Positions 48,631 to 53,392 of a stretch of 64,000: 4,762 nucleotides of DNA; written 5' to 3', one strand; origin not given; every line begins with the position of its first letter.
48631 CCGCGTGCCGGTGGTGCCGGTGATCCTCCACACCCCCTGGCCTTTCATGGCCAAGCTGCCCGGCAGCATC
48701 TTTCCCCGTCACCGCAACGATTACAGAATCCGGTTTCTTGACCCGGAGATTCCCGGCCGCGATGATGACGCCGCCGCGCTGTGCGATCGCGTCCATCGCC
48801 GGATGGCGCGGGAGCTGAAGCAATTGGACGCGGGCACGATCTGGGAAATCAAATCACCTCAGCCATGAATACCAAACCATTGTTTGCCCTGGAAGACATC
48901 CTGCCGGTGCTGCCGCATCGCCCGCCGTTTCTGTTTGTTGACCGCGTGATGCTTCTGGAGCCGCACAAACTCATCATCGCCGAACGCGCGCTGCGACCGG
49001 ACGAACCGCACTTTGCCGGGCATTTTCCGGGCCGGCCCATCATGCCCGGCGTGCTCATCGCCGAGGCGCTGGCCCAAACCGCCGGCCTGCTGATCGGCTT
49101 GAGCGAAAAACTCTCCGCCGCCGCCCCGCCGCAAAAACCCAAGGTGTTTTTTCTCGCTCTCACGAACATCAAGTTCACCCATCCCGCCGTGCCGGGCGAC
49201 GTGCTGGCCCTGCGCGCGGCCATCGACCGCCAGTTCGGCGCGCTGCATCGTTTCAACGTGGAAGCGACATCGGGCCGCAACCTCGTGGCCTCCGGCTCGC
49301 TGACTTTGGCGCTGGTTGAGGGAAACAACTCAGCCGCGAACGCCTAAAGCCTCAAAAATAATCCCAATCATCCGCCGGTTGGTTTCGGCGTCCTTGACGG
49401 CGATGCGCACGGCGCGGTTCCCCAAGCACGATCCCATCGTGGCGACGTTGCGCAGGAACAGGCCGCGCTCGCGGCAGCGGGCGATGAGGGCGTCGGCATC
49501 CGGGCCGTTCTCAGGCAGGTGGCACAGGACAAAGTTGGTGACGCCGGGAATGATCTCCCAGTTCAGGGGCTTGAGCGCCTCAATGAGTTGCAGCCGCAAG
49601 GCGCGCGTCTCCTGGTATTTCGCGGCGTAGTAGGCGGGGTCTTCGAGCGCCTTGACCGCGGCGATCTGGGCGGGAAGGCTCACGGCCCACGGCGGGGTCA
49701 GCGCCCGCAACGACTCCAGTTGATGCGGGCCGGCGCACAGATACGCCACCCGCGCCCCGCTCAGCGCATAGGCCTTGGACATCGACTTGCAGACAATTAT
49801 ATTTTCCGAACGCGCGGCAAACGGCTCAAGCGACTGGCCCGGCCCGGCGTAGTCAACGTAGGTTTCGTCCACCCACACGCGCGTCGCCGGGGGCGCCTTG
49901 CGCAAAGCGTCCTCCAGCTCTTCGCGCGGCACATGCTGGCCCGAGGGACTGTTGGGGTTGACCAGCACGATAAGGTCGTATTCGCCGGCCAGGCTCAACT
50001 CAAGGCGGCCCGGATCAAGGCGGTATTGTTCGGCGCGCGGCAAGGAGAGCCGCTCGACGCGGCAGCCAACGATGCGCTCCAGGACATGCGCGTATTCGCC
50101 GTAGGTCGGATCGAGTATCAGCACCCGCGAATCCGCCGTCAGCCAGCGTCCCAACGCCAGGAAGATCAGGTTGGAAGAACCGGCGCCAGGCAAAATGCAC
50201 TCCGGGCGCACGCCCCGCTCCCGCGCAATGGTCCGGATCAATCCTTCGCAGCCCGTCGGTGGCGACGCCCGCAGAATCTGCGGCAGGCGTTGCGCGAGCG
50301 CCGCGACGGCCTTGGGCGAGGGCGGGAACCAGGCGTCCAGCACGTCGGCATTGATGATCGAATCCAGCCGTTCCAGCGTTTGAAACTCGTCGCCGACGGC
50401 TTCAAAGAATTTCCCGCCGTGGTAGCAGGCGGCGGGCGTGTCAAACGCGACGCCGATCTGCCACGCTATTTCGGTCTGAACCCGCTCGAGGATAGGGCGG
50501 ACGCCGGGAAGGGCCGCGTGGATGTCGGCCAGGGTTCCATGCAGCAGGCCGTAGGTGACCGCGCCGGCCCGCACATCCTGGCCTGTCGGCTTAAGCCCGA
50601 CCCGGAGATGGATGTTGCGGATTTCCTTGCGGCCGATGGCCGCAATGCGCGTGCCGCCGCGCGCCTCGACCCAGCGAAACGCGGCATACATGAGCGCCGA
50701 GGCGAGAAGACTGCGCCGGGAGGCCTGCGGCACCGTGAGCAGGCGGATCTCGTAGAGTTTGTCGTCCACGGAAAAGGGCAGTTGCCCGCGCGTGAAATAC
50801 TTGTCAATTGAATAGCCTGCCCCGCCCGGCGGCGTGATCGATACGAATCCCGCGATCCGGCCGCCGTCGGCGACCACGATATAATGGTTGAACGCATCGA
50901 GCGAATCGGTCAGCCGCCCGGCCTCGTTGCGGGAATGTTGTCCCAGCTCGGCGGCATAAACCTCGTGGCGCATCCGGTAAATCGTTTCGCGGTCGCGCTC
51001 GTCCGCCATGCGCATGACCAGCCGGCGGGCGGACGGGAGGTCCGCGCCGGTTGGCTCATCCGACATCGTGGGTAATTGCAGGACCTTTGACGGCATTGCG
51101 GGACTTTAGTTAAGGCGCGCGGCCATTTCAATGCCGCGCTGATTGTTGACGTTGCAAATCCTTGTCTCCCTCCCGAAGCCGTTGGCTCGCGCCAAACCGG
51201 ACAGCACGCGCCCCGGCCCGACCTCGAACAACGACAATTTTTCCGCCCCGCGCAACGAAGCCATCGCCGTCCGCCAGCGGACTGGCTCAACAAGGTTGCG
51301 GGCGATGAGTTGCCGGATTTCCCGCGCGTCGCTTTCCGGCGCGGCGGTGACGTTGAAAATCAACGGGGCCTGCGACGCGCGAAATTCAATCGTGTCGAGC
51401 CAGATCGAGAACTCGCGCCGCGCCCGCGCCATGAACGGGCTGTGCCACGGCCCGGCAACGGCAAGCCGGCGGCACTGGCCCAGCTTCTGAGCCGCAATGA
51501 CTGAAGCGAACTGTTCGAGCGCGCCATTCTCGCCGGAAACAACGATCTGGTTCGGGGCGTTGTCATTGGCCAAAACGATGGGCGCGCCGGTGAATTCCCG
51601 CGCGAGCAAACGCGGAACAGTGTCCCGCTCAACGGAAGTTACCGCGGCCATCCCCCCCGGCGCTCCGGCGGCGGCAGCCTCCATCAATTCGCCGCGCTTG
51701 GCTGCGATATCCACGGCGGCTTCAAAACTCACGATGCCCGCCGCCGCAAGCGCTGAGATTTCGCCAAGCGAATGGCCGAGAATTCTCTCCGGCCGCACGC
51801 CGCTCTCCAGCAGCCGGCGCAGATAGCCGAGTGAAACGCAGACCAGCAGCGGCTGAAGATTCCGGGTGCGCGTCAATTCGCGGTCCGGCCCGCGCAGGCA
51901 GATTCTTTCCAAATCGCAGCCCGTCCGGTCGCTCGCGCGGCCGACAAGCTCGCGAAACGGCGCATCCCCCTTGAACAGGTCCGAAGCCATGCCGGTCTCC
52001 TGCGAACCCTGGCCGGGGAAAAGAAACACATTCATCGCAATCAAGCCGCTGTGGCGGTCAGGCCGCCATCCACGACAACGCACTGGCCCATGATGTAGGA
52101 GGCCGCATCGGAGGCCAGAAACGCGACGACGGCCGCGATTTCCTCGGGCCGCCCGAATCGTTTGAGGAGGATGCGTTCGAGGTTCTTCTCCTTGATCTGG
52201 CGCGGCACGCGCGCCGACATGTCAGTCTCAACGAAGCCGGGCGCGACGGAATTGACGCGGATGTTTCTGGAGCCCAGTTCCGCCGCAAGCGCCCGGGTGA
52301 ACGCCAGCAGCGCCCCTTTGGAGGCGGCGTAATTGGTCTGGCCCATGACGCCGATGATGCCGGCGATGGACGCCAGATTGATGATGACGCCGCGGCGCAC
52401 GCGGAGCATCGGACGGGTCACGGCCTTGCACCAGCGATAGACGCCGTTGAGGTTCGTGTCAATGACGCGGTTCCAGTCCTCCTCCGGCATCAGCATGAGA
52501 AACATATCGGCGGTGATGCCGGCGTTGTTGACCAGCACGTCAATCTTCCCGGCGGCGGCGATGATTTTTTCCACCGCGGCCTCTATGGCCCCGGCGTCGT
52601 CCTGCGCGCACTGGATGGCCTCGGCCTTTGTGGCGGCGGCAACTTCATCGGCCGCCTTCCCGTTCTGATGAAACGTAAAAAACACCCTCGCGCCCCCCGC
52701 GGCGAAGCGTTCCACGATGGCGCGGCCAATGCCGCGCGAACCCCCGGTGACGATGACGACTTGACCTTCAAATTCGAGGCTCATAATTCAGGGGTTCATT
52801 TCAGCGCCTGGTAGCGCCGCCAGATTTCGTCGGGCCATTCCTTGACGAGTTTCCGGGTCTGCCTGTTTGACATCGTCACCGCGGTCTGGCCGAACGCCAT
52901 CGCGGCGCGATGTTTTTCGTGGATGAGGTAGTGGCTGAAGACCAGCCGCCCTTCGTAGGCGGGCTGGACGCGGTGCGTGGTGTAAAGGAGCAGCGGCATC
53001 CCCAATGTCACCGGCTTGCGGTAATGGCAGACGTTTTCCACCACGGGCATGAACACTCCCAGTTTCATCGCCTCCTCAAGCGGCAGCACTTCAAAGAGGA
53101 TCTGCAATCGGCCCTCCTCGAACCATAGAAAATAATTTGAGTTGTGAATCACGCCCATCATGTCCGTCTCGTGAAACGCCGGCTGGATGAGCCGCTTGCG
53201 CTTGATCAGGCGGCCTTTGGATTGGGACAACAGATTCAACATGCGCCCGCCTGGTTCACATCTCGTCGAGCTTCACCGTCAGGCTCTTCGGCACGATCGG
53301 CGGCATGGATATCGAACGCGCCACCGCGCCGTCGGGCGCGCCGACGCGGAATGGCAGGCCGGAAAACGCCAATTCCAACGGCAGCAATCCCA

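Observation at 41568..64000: Large aryl-polyene/flexirubin-type lipid biosynthetic gene cluster with a halogenase and several atypical additions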

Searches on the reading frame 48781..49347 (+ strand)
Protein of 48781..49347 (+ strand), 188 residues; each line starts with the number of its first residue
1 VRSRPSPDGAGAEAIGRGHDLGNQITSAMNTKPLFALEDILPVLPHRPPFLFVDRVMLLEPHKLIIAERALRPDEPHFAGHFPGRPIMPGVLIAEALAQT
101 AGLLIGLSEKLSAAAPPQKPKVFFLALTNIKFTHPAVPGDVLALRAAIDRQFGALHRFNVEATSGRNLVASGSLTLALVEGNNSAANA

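Call 4: search_protein_families(library=pfam, proteins=[window:48781-49347:+], max_evalue=0.01)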
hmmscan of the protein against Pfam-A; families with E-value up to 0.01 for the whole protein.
window:48781-49347:+ (188 aa): 3 families
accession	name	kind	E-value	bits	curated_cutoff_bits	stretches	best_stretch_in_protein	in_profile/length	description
PF07977.19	FabA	-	2.2e-23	82.9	23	1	44-170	1-135/138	FabA-like domain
PF22818.2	ApeI-like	-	0.00029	21.5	28.5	1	65-151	16-89/119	ApeI dehydratase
PF03061.28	4HBT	-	0.0042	17.8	20.6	1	100-166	15-74/79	Thioesterase superfamily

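Call 7: search_protein_families(library=ncbifam, proteins=[window:48781-49347:+], max_evalue=0.001)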
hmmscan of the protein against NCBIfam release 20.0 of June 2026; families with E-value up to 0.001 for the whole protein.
window:48781-49347:+ (188 aa): 6 families
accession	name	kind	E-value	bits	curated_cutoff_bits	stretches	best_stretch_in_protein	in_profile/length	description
NF009667.0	PRK13188.1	equivalog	6.5e-36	124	465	1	23-180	309-461/464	bifunctional UDP-3-O-[3-hydroxymyristoyl] N-acetylglucosamine deacetylase/3-hydroxyacyl-ACP dehydratase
NF000582.1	PRK00006.1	equivalog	1.7e-35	121.9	113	1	38-177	3-136/137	3-hydroxyacyl-ACP dehydratase FabZ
TIGR01750.1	fabZ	equivalog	2.3e-35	121.5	155.15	1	37-177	3-140/141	3-hydroxyacyl-ACP dehydratase FabZ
NF058663.1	cispen_cyc_AmcE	equivalog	1.5e-15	57.6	140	1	39-171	8-135/153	cispentacin biosynthesis cyclizing decarboxylase AmcE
NF003509.0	PRK05174.1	equivalog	3.6e-08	33.4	124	1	42-110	27-100/172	bifunctional 3-hydroxydecanoyl-ACP dehydratase/trans-2-decenoyl-ACP isomerase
TIGR01749.1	fabA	equivalog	6.2e-07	29.5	238.15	1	48-108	29-95/169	3-hydroxyacyl-[acyl-carrier-protein] dehydratase FabA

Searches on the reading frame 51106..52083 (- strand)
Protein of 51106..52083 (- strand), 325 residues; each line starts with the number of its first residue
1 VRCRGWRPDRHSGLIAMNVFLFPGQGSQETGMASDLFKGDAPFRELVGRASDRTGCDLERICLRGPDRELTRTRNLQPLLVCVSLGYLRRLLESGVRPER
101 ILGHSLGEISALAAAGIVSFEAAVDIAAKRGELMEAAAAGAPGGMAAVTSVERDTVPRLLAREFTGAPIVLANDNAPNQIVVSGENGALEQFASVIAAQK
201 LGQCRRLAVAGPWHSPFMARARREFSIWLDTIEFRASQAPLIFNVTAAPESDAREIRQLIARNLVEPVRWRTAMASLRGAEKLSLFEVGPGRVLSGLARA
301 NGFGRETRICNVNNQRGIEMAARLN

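Call 5: search_protein_families(library=pfam, proteins=[window:51106-52083:-], max_evalue=0.01)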
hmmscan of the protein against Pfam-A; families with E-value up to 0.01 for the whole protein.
window:51106-52083:- (325 aa): 1 family
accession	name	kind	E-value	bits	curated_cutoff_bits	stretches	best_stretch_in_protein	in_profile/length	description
PF00698.26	Acyl_transf_1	-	1.1e-39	137.2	32.7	1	19-290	1-267/319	Acyl transferase domain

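Call 7: search_protein_families(library=ncbifam, proteins=[window:51106-52083:-], max_evalue=0.001)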
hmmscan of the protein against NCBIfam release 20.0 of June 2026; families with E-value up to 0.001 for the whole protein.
window:51106-52083:- (325 aa): 8 families
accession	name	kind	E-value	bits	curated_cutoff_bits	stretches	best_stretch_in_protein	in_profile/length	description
TIGR00128.1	fabD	equivalog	1.7e-71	241.1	260.9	1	18-299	3-284/290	ACP S-malonyltransferase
TIGR03131.1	malonate_mdcH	equivalog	5.1e-57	193.6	297.9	1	19-300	2-274/297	malonate decarboxylase subunit epsilon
NF045894.1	PKS_plus_SDR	equivalog_domain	3.4e-48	164.1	1740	1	18-304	532-816/1515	type I polyketide synthase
TIGR02813.1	omega_3_PfaA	subfamily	2.7e-28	97.3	1010.1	1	67-300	644-878/2582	polyketide-type polyunsaturated fatty acid synthase PfaA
NF037941.1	PKS_NbtC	equivalog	1.6e-20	72.7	1150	1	20-229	99-307/1027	nocobactin polyketide synthase NbtC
NF037940.1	PKS_MbtD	equivalog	5.5e-18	64.4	1150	1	17-278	91-350/978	mycobactin polyketide synthase MbtD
NF040607.1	mycolic_Pks13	equivalog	8.3e-14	50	2100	1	18-244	665-892/1680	polyketide synthase Pks13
NF041183.1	Pks2_ls1_myc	equivalog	1.5e-13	48.6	2400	1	19-272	534-784/2086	sulfolipid-1 biosynthesis phthioceranic/hydroxyphthioceranic acid synthase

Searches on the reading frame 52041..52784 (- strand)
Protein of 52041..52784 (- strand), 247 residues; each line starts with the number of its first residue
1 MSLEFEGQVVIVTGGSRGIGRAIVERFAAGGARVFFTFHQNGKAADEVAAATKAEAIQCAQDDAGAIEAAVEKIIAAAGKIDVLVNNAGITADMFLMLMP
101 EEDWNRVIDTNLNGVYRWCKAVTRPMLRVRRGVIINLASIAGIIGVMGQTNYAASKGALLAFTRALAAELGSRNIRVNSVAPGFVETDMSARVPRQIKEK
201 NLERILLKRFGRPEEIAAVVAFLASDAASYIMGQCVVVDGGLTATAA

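Call 5: search_protein_families(library=pfam, proteins=[window:52041-52784:-], max_evalue=0.01)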
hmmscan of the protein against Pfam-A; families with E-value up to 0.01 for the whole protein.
window:52041-52784:- (247 aa): 4 families
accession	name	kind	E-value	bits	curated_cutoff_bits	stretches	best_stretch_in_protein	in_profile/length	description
PF13561.12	adh_short_C2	-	2.3e-66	224.2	27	1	17-243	6-236/236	Enoyl-(Acyl carrier protein) reductase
PF00106.31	adh_short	-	2e-55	187.7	26.6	1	8-195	1-192/195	short chain dehydrogenase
PF08659.16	KR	-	1e-15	58.5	22.6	1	10-180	3-173/180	KR domain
PF01370.27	Epimerase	-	0.00021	21.3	20.9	1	10-124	1-104/240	NAD dependent epimerase/dehydratase family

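Call 9: search_protein_families(library=ncbifam, proteins=[window:52041-52784:-], max_evalue=0.001)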
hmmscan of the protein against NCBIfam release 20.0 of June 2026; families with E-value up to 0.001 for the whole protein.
window:52041-52784:- (247 aa): 233 families (the best 25 are shown)
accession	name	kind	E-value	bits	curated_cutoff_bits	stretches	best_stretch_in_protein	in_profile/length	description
TIGR01830.1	3oxo_ACP_reduc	equivalog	6.1e-85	284.7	297.75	1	10-242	1-238/239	3-oxoacyl-[acyl-carrier-protein] reductase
NF004197.0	PRK05653.1-1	equivalog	4.1e-83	278.8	332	1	1-243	1-247/249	3-oxoacyl-ACP reductase FabG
NF009466.0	PRK12826.1-2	subfamily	7.6e-76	254.8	222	1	8-244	4-246/248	3-oxoacyl-ACP reductase FabG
NF004198.0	PRK05653.1-3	equivalog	3.4e-71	239.6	296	1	5-242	5-246/248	3-oxoacyl-ACP reductase FabG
NF004199.0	PRK05653.1-4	equivalog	2e-70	237.2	301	1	3-243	1-246/247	3-oxoacyl-ACP reductase FabG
NF005559.1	PRK07231.1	subfamily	1.6e-69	234.2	215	1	5-243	2-248/249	glucose 1-dehydrogenase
NF053542.1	FlxB_rubin_SDR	equivalog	5.6e-69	232.5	340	1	9-242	2-239/239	flexirubin biosynthesis SDR family reductase FlxB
NF052558.1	MBtsdlDhBudC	equivalog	6.8e-68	228.9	270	1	5-245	1-244/250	meso-2,3-butanediol dehydrogenase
NF040605.2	mycolic_FabG1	exception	4.6e-67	226.2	420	1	9-243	3-230/233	3-oxoacyl-ACP reductase FabG1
NF004200.0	PRK05653.1-5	equivalog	5.9e-67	225.7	273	1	9-242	4-241/242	3-oxoacyl-ACP reductase FabG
TIGR01829.1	AcAcCoA_reduct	subfamily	5.5e-66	222.7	302.1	1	9-242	2-240/242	acetoacetyl-CoA reductase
NF009464.0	PRK12824.1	subfamily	1.5e-64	218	269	1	8-242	3-242/245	3-oxoacyl-ACP reductase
NF004791.0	PRK06138.1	equivalog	3e-63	213.5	312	1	5-244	3-251/252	SDR family oxidoreductase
NF006070.0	PRK08213.1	subfamily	1.3e-60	205.1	279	1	4-244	9-258/259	gluconate 5-dehydrogenase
NF009546.0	PRK12935.1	equivalog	3.4e-58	197.1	418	1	4-242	3-245/247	acetoacetyl-CoA reductase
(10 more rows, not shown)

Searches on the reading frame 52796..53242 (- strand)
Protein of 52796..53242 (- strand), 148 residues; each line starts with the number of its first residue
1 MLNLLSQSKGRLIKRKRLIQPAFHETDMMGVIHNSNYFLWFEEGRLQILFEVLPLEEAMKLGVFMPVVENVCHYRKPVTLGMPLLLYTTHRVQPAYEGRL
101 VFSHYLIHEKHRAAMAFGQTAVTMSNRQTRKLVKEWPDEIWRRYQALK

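Call 5: search_protein_families(library=pfam, proteins=[window:52796-53242:-], max_evalue=0.01)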
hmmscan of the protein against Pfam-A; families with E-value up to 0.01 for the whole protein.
window:52796-53242:- (148 aa): 2 families
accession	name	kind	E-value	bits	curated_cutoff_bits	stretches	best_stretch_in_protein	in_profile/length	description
PF13279.12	4HBT_2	-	1.5e-11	45.3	25.5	1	23-140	3-118/122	Thioesterase-like superfamily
PF03061.28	4HBT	-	1.1e-05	26.1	20.6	1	29-88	1-54/79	Thioesterase superfamily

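Call 9: search_protein_families(library=ncbifam, proteins=[window:52796-53242:-], max_evalue=0.001)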
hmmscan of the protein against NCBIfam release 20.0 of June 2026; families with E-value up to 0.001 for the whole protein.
window:52796-53242:- (148 aa): 3 families
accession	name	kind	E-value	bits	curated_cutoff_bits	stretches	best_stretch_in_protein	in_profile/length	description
TIGR00051.1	TIGR00051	subfamily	1.4e-09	38.3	68.7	1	23-127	6-109/117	YbgC/FadM family acyl-CoA thioesterase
NF047424.1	MenI_Staph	exception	1.2e-08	35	225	1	19-133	8-120/148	1,4-dihydroxy-2-naphthoyl-CoA hydrolase MenI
TIGR02799.1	thio_ybgC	equivalog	0.00016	22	141.35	1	24-134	10-121/126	tol-pal system-associated acyl-CoA thioesterase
